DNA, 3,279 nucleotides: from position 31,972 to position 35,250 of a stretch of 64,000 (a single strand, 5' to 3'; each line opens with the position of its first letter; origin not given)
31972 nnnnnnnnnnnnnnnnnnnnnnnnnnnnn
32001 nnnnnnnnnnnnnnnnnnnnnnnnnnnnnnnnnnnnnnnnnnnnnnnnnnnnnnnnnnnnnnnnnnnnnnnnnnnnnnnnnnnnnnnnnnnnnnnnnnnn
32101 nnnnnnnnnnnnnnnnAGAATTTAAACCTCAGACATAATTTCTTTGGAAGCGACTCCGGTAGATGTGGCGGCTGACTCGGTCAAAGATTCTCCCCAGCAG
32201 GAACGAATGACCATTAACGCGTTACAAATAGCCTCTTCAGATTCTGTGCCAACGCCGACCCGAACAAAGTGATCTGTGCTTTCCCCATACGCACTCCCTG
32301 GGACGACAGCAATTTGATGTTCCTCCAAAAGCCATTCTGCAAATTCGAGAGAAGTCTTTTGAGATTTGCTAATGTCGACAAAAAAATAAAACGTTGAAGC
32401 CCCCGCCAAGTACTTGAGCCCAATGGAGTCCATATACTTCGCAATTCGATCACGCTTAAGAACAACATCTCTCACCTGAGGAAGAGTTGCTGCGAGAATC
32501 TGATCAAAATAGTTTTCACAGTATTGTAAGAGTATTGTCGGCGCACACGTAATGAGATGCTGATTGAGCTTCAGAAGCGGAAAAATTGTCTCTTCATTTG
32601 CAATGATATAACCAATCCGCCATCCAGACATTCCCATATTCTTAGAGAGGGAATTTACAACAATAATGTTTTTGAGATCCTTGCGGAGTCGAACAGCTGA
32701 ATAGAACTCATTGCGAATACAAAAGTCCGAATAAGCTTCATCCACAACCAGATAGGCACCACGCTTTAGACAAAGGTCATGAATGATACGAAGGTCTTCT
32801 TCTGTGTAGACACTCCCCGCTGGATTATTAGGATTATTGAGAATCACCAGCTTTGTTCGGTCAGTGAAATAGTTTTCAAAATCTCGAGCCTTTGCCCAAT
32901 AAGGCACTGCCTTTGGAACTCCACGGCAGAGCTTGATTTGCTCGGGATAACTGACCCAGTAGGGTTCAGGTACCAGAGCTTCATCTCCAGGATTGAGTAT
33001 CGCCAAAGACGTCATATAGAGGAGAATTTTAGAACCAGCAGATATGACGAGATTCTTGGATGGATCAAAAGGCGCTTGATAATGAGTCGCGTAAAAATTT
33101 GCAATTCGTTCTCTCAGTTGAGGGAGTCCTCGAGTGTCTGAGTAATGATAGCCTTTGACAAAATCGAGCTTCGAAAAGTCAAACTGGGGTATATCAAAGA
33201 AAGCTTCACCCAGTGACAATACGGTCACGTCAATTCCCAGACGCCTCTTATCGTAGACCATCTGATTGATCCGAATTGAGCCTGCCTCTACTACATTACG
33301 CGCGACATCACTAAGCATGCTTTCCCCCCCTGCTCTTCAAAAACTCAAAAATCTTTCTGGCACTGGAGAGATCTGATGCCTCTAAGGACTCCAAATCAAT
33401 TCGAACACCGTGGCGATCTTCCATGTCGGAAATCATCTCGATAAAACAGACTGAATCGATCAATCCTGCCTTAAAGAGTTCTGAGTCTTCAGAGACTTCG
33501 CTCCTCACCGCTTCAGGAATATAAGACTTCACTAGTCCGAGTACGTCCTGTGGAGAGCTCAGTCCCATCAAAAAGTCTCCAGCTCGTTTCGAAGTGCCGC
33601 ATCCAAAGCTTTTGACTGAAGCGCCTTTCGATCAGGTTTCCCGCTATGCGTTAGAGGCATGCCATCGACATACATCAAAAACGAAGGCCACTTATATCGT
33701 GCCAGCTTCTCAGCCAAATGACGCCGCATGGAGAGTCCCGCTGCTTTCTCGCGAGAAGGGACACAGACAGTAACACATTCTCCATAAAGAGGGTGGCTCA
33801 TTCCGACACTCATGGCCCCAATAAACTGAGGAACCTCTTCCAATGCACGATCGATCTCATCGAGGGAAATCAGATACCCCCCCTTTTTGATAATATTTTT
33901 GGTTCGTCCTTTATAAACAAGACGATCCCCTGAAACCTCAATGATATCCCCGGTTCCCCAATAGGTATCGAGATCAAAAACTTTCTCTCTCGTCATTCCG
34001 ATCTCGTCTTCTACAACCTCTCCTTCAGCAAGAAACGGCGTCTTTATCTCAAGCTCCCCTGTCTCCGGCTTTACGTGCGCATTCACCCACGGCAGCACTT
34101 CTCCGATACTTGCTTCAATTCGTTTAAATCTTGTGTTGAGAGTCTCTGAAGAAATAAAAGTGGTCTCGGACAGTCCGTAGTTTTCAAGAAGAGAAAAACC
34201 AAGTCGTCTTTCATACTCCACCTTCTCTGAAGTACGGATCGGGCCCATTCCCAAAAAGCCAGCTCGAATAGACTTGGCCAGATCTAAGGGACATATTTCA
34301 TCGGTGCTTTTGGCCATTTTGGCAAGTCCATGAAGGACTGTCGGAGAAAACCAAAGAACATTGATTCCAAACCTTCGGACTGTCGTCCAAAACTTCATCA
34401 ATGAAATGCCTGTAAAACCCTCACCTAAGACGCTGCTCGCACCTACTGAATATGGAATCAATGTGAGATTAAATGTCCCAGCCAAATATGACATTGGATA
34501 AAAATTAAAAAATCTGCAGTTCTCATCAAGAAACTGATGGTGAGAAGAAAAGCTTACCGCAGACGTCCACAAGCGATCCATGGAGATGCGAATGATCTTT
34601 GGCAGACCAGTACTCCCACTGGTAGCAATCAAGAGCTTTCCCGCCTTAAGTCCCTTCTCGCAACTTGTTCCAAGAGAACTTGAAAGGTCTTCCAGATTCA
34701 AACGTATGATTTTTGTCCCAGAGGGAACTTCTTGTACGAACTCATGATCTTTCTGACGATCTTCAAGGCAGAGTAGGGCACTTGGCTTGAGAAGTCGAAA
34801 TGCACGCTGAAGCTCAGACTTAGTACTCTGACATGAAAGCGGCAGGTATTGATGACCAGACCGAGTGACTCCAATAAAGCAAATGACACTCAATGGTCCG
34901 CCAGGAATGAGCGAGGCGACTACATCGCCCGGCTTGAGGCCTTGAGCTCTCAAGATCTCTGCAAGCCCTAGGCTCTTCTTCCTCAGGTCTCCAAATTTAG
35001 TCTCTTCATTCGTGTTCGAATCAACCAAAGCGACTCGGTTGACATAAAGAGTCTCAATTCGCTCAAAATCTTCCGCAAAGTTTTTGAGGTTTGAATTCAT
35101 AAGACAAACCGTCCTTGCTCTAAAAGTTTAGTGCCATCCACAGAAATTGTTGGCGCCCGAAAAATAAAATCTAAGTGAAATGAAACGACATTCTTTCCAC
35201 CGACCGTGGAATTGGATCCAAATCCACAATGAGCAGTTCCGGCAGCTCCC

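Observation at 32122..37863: Acyl-carrier N-acylation module (class-I aminotransferase / ACP / acyl-AMP ligase / M29-like / LpxD-like acyltransferase) embedded in a glycan operon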

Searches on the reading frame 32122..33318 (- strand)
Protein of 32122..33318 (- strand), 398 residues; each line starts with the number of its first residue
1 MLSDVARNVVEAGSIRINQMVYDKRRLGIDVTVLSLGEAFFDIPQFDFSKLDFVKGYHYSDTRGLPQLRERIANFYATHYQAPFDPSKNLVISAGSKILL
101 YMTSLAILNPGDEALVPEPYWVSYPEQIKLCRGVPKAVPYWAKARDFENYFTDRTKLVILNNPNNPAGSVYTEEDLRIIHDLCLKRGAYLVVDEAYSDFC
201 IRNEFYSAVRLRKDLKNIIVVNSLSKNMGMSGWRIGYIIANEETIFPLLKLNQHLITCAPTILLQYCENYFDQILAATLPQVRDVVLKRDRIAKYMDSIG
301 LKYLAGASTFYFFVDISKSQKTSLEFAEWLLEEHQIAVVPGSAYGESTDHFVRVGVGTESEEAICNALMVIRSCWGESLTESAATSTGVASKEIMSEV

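Call 3: search_protein_families(library=pfam, proteins=[window:32122-33318:-], max_evalue=0.01)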
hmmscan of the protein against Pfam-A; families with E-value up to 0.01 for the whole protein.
window:32122-33318:- (398 aa): 4 families
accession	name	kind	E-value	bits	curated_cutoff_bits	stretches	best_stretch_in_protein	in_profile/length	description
PF00155.27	Aminotran_1_2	-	3.2e-62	211.3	19.7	1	56-360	35-352/361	Aminotransferase class I and II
PF01053.26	Cys_Met_Meta_PP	-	0.0012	18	27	1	133-247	116-220/381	Cys/Met metabolism PLP-dependent enzyme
PF04864.19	Alliinase_C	-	0.0046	16.3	22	0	115-246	100-214/363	Allinase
PF01212.27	Beta_elim_lyase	-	0.0053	16.6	27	1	150-195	124-170/288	Beta-eliminating lyase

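Call 4: search_protein_families(library=ncbifam, proteins=[window:32122-33318:-], max_evalue=0.01)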
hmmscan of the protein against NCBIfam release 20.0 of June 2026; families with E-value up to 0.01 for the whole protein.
window:32122-33318:- (398 aa): 76 families (the best 25 are shown)
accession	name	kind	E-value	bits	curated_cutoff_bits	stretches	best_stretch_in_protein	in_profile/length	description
NF041091.1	asp_aminotase_Arch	equivalog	1.7e-69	234.5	550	1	8-370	6-370/376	aspartate aminotransferase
NF041364.1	GntC_guanitoxin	equivalog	4.2e-59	200.2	415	1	57-367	31-349/356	guanitoxin biosynthesis PLP-dependent (S)-gamma-hydroxy-L-arginine cyclodehydratase GntC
NF004975.0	PRK06348.1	equivalog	1.8e-57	195.1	549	1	52-361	54-370/384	pyridoxal phosphate-dependent aminotransferase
NF005816.0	PRK07682.1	equivalog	1.4e-53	181.9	620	1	54-368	56-376/390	aminotransferase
NF005817.0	PRK07683.1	equivalog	8e-50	169.6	575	1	58-359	60-366/387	aminotransferase A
NF006229.0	PRK08361.1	equivalog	3.4e-49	167.9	624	1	21-368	25-381/391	aspartate aminotransferase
NF006514.0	PRK08960.1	equivalog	6.5e-49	166.8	554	1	28-367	31-377/388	pyridoxal phosphate-dependent aminotransferase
NF004770.0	PRK06108.1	subfamily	9.5e-48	163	422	1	58-355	68-373/396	pyridoxal phosphate-dependent aminotransferase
NF006488.0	PRK08912.1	equivalog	1.6e-47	162.3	498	1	58-367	58-376/387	aminotransferase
NF006756.0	PRK09276.1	subfamily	1.9e-46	158.7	507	1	16-371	18-382/387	LL-diaminopimelate aminotransferase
TIGR03540.1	DapC_direct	equivalog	2.9e-46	158.1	593.25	1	15-371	15-380/383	LL-diaminopimelate aminotransferase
NF004621.0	PRK05957.1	equivalog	8.4e-46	156.4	498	1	57-368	59-376/389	pyridoxal phosphate-dependent aminotransferase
NF005601.0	PRK07337.1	equivalog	1.2e-45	156.3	496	1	28-360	34-378/394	pyridoxal phosphate-dependent aminotransferase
NF005588.0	PRK07309.1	equivalog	6.8e-45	153.6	576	1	31-368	32-379/391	pyridoxal phosphate-dependent aminotransferase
NF005977.0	PRK08068.1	subfamily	4.4e-44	151.3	494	1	56-362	63-375/391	transaminase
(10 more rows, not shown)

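Call 38: search_solved_structures(query=window:32122-33318:-, max_evalue=1e-20, show_alignments=1)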
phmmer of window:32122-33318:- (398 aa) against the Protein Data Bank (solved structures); distinct sequences matched with E-value up to 1e-20: 35.
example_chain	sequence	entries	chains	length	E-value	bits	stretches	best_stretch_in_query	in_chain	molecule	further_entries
1o4s_A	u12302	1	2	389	3.5e-47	164.5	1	26-361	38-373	Aspartate aminotransferase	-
1gd9_A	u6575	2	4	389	2.8e-46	161.5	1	27-361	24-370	ASPARTATE AMINOTRANSFERASE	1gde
1dju_A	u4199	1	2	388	2.9e-46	161.5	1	28-361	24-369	AROMATIC AMINOTRANSFERASE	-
2z61_A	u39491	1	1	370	3.2e-46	161.3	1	29-359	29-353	Probable aspartate aminotransferase 2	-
1b5p_A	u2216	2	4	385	1.7e-45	158.9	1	12-364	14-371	PROTEIN (ASPARTATE AMINOTRANSFERASE) | ASPARTATE AMINOTRANSFERASE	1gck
1bkg_A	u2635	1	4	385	2.2e-45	158.6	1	12-364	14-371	ASPARTATE AMINOTRANSFERASE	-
1b5o_A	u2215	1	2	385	2.3e-45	158.5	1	12-364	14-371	PROTEIN (ASPARTATE AMINOTRANSFERASE)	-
1bjw_A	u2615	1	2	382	2.5e-45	158.4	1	12-362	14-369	ASPARTATE AMINOTRANSFERASE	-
5bj3_A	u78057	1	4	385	3.9e-45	157.7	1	14-364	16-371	PROTEIN (ASPARTATE AMINOTRANSFERASE)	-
1gc3_A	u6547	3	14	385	4.4e-45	157.6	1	15-364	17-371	ASPARTATE AMINOTRANSFERASE | PROTEIN (ASPARTATE AMINOTRANSFERASE)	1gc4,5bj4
1j32_A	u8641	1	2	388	1.8e-41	145.7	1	24-359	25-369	aspartate aminotransferase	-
8wkj_A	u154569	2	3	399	8e-41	143.6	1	23-358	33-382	Aminotransferase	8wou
6f77_A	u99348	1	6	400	4.4e-39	137.8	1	2-239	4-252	Aspartate aminotransferase A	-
2gb3_A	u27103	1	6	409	2.2e-37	132.2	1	25-334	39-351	aspartate aminotransferase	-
6f35_A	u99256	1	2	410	1.7e-36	129.3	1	18-364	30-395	Aspartate aminotransferase B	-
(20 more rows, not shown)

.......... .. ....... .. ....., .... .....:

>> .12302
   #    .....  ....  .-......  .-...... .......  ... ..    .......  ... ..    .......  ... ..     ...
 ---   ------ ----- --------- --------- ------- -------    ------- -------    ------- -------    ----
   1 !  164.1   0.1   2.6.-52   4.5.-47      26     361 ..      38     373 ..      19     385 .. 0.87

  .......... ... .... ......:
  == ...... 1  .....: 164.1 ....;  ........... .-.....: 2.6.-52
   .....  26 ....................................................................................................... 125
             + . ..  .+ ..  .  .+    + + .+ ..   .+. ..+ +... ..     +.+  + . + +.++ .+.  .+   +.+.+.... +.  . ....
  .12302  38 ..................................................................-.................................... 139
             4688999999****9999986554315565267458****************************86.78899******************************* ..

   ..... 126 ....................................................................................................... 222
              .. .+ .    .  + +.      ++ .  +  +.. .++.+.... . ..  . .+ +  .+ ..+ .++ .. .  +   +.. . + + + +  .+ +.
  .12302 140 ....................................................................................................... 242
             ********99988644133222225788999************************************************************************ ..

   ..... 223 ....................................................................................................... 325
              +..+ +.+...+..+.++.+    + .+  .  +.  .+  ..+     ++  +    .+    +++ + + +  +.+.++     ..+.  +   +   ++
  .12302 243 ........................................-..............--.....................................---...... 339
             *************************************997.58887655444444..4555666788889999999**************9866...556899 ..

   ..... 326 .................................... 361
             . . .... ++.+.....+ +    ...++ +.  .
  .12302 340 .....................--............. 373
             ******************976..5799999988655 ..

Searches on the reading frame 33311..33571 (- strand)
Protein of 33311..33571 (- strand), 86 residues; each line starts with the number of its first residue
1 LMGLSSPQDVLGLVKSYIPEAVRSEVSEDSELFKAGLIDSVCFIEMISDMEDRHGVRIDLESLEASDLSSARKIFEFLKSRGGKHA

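Call 3: search_protein_families(library=pfam, proteins=[window:33311-33571:-], max_evalue=0.01)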
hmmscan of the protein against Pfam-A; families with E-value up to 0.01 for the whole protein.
window:33311-33571:- (86 aa): 1 family
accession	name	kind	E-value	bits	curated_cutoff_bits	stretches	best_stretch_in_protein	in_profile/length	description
PF00550.31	PP-binding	-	6.2e-05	23.6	20.8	1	23-68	15-60/67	Phosphopantetheine attachment site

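Call 4: search_protein_families(library=ncbifam, proteins=[window:33311-33571:-], max_evalue=0.01)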
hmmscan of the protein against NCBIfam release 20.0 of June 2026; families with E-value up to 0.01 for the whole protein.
window:33311-33571:- (86 aa): 6 families
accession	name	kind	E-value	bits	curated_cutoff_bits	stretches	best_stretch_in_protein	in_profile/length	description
NF003464.0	PRK05087.1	equivalog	2.1e-06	27.7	68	1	11-78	8-74/78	D-alanine--poly(phosphoribitol) ligase subunit DltC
NF058660.1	cispen_ACP_AmcB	equivalog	1.3e-05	25.2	80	1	20-79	17-76/80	cispentacin biosynthesis acyl carrier protein AmcB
NF052616.1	ACP_for_OlsHI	equivalog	0.00026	21.3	130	1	14-79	13-78/83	ornithine lipid biosynthesis acyl carrier protein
NF002150.0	PRK00982.1-4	subfamily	0.0013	18.9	66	1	23-80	22-77/80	acyl carrier protein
TIGR01688.1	dltC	equivalog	0.0024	17.9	52.35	1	28-76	21-69/73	D-alanine--poly(phosphoribitol) ligase subunit 2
NF009104.0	PRK12449.1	equivalog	0.0042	17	70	1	24-81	23-78/80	acyl carrier protein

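Call 68: search_solved_structures(query=window:33311-33571:-, max_evalue=1)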
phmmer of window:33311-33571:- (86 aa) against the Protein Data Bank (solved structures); distinct sequences matched with E-value up to 1: 20.
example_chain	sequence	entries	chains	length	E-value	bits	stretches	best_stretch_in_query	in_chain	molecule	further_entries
6bug_A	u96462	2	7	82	4.2e-06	30.4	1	8-77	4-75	D-alanyl carrier protein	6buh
8jf2_F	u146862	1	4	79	6.9e-06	29.7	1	14-77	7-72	D-alanyl carrier protein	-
2my5_A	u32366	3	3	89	4.6e-05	27.1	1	13-78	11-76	Peptidyl carrier protein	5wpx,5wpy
2my6_A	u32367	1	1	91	0.00013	25.7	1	13-78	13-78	Peptidyl carrier protein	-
6lvt_A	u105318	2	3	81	0.0046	20.7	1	5-77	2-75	Acyl carrier protein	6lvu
7yn3_C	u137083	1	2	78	0.0062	20.3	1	8-75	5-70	CcbZ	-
9dkr_C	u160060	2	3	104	0.014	19.2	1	8-73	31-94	CcbZ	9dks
7r49_H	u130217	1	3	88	0.021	18.6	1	14-76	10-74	D-alanyl carrier protein 1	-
2ava_A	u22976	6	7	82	0.023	18.5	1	12-76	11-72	Acyl carrier protein I, chloroplast | Acyl Carrier Protein | ACYL CARRIER PROTEIN 1, CHLOROPLASTIC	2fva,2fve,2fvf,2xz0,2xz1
4hhu_A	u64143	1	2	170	0.025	18.4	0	12-54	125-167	OR280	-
1fh1_A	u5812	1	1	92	0.032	18.1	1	23-76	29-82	NODULATION PROTEIN F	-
9xgl_A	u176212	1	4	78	0.066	17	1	22-79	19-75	D-alanyl carrier protein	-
4bpg_A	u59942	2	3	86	0.11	16.3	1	8-66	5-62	D-ALANINE--POLY(PHOSPHORIBITOL) LIGASE SUBUNIT 2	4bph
6cxt_A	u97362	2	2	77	0.17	15.7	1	14-63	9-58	Alpha/beta hydrolase fold protein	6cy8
9xgm_A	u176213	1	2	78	0.17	15.7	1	22-79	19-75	D-alanyl carrier protein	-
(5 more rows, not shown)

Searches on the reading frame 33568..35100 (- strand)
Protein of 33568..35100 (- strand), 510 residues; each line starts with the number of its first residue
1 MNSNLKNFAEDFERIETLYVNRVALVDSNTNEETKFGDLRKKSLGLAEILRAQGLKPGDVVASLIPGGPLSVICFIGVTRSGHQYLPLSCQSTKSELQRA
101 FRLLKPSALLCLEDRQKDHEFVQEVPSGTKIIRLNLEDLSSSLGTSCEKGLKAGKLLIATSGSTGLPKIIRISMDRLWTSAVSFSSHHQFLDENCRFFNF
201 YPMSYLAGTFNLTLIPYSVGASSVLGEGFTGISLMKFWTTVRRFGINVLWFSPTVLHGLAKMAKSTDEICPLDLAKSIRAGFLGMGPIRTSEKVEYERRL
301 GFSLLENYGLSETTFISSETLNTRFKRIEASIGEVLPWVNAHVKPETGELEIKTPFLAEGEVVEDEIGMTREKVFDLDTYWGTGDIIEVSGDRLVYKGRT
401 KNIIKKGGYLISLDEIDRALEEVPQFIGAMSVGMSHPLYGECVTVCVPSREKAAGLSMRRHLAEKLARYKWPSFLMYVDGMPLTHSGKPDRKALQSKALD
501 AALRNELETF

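Call 3: search_protein_families(library=pfam, proteins=[window:33568-35100:-], max_evalue=0.01)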
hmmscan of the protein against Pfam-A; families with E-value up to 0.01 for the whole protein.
window:33568-35100:- (510 aa): 2 families
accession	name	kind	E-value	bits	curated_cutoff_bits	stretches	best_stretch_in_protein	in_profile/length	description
PF00501.34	AMP-binding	-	3.4e-37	128.6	29.9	1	19-359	8-381/384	AMP-binding enzyme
PF13193.12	AMP-binding_C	-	2.1e-06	29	24.5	1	415-488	1-76/76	AMP-binding enzyme C-terminal domain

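Call 4: search_protein_families(library=ncbifam, proteins=[window:33568-35100:-], max_evalue=0.01)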
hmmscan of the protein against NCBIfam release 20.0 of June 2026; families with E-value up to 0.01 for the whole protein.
window:33568-35100:- (510 aa): 93 families (the best 25 are shown)
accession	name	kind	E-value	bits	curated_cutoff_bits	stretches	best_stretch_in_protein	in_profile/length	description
NF005702.0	PRK07514.1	subfamily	2.6e-37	128.3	558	1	24-497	20-499/506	malonyl-CoA synthase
NF004837.0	PRK06187.1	subfamily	2.5e-35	121.8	476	2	157-502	175-526/531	long-chain-fatty-acid--CoA ligase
NF052269.1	Staph_lig_FadD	equivalog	1.2e-32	113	650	1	18-498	12-493/499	long-chain-fatty-acid--CoA ligase FadD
TIGR01923.1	menE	equivalog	7.7e-32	110.7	330.15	1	36-494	2-442/442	o-succinylbenzoate--CoA ligase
NF005714.0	PRK07529.1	subfamily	9.1e-32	110.2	632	1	158-508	224-586/640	acyl-CoA synthetase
TIGR01733.1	AA-adenyl-dom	subfamily_domain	6.1e-30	104.3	317.4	1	37-425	3-403/409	amino acid adenylation domain-containing protein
NF038078.1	NRPS_MxcG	equivalog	2.5e-27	94.6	2300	1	31-498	479-960/1442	myxochelin non-ribosomal peptide synthetase MxcG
NF003417.0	PRK04813.1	subfamily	1.6e-26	92.9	476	2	344-497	342-502/505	D-alanine--poly(phosphoribitol) ligase subunit DltA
NF004114.0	PRK05605.1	equivalog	4.1e-26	91.4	766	2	155-499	224-570/575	long-chain-fatty-acid--CoA ligase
NF006572.0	PRK09088.1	equivalog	2.6e-25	89.1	696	1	21-499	16-488/491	acyl-CoA synthetase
NF004511.1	PRK05852.1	equivalog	1.4e-24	86.6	650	1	23-497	16-503/505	FadD7 family fatty acid--CoA ligase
NF004822.0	PRK06178.1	equivalog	1.3e-23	83.4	782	2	323-498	400-567/571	acyl-CoA synthetase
NF004758.0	PRK06087.1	equivalog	5.4e-23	81.2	736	1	19-498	37-535/548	medium-chain fatty-acid--CoA ligase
TIGR03098.1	ligase_PEP_1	hypoth_equivalog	1.8e-22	79.5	592.35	1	156-496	167-516/517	acyl-CoA ligase (AMP-forming), exosortase A system-associated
NF002966.0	PRK03640.1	equivalog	2.9e-22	78.9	556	1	19-497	15-479/483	o-succinylbenzoate--CoA ligase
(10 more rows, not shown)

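Call 67: search_solved_structures(query=window:33568-35100:-, max_evalue=1e-15)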
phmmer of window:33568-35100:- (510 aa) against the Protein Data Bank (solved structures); distinct sequences matched with E-value up to 1e-15: 17.
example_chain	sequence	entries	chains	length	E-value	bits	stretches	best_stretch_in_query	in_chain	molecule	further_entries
4fuq_A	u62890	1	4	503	2.3e-25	92.4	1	8-496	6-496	Malonyl CoA synthetase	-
4fut_A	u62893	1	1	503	1.3e-24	89.9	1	8-495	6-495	Malonyl CoA synthetase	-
4gxr_A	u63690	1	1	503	1.4e-24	89.8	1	8-495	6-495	Malonyl CoA synthetase, Benzoate-CoA ligase Chimeric protein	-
4gxq_A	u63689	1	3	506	2.7e-24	88.9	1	8-495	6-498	Malonyl CoA synthetase, Benzoate-CoA ligase Chimeric protein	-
6mfy_A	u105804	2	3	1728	2.7e-22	82.3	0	34-496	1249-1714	Linear gramicidin synthase subunit A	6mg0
9be3_A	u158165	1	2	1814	2.8e-22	82.2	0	33-496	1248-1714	Linear gramicidin synthase subunit A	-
9be4_A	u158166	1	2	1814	2.8e-22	82.2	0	33-496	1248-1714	Linear gramicidin synthase subunit A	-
6mfz_A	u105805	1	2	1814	2.8e-22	82.2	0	33-496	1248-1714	Linear gramicidin synthase subunit A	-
9meh_A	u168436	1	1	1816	2.9e-22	82.2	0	33-496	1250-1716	Linear gramicidin synthase subunit A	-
5u2a_A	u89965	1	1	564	4e-20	75.1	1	25-496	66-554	AMP-dependent synthetase and ligase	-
3vnq_A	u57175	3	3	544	3.3e-19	72.1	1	29-495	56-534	NRPS adenylation protein CytC1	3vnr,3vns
5ie0_A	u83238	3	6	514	9e-19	70.7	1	47-495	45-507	Oxalate--CoA ligase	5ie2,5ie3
5n9w_A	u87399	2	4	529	3.2e-18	68.8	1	31-497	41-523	Adenylation domain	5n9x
8xjz_C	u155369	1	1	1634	3.8e-17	65.3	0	31-195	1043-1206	Peptide synthetase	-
9my7_B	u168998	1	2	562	2.2e-16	62.8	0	159-496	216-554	(2,3-dihydroxybenzoyl)adenylate synthase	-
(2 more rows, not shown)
